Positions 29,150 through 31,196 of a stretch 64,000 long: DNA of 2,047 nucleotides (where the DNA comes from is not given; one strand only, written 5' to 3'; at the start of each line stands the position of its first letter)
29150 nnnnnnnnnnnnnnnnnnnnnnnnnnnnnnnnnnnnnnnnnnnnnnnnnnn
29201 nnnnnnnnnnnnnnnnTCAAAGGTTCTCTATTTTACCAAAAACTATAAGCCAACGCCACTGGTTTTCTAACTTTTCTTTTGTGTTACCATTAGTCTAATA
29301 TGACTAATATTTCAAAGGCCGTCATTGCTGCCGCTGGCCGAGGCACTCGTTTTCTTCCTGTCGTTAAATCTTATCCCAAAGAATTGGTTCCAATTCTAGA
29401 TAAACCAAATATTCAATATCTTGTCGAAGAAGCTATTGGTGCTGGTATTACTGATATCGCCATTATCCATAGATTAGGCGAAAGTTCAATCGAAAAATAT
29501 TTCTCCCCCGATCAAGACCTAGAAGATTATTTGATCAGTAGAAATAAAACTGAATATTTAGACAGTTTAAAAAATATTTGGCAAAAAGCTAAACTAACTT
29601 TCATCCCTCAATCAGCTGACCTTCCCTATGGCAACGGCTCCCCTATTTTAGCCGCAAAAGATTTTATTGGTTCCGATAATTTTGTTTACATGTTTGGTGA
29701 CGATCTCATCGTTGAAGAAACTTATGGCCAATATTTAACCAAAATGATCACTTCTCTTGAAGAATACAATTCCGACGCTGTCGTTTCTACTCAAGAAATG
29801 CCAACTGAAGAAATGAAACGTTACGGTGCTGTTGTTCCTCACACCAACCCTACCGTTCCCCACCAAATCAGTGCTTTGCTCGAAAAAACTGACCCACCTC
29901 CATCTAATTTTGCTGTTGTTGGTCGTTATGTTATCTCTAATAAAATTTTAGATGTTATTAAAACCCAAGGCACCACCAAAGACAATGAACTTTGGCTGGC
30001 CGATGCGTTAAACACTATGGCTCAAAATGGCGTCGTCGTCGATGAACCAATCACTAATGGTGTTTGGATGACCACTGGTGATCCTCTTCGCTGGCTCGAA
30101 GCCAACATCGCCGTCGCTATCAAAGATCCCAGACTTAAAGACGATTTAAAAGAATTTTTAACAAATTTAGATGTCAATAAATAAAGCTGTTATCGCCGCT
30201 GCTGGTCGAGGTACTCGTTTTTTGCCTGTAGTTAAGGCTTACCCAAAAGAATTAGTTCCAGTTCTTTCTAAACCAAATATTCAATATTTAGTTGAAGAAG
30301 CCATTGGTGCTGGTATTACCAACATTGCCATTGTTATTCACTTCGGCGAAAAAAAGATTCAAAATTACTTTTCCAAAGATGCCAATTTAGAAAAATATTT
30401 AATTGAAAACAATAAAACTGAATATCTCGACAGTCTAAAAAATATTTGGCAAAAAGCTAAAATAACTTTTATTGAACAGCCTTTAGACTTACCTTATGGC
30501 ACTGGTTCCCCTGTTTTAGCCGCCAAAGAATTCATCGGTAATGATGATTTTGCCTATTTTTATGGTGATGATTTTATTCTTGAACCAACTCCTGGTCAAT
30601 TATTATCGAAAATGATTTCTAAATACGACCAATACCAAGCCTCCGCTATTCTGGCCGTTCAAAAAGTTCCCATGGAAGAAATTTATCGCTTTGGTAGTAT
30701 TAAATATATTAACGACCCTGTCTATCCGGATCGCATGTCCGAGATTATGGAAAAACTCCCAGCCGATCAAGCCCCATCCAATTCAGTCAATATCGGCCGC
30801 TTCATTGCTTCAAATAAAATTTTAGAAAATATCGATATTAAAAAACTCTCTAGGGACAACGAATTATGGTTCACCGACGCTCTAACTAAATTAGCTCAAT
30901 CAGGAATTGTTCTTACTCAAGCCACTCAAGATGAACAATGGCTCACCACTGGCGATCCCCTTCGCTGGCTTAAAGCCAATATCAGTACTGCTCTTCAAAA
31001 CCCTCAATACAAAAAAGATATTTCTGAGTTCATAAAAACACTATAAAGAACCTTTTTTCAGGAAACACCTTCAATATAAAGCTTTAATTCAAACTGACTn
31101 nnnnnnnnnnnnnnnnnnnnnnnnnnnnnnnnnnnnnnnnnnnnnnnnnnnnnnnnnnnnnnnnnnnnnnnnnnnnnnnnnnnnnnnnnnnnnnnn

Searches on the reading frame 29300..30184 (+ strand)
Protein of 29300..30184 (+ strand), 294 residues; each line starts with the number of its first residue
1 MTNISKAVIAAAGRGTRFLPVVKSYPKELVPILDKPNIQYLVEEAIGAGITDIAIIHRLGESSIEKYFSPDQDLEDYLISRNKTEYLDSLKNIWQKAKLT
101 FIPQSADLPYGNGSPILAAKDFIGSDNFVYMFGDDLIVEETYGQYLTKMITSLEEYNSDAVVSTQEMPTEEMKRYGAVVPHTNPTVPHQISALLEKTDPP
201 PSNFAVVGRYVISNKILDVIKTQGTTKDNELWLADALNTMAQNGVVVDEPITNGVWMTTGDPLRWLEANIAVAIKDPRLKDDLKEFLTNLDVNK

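Call 70: search_protein_families(library=pfam, proteins=[window:29300-30184:+], max_evalue=0.00001)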
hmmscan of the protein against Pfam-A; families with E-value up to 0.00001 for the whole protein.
window:29300-30184:+ (294 aa): 1 family
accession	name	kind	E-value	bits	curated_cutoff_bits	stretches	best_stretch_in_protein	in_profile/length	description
PF00483.29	NTP_transferase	-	8.3e-26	91.5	21.2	1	6-270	1-240/245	Nucleotidyl transferase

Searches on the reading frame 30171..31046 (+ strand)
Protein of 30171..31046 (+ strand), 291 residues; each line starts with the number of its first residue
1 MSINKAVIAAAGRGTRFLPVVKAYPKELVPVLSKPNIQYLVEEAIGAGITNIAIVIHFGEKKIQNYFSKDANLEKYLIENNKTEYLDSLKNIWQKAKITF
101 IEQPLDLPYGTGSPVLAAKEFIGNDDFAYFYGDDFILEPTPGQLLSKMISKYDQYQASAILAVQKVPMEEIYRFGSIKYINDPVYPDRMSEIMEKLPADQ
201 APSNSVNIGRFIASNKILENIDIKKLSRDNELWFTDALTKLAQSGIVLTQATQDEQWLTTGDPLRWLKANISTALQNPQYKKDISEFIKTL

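Call 70: search_protein_families(library=pfam, proteins=[window:30171-31046:+], max_evalue=0.00001)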
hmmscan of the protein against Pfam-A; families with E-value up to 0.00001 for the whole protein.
window:30171-31046:+ (291 aa): 1 family
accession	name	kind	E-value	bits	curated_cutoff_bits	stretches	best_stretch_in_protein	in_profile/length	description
PF00483.29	NTP_transferase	-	1.1e-23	84.5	21.2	1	5-270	1-239/245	Nucleotidyl transferase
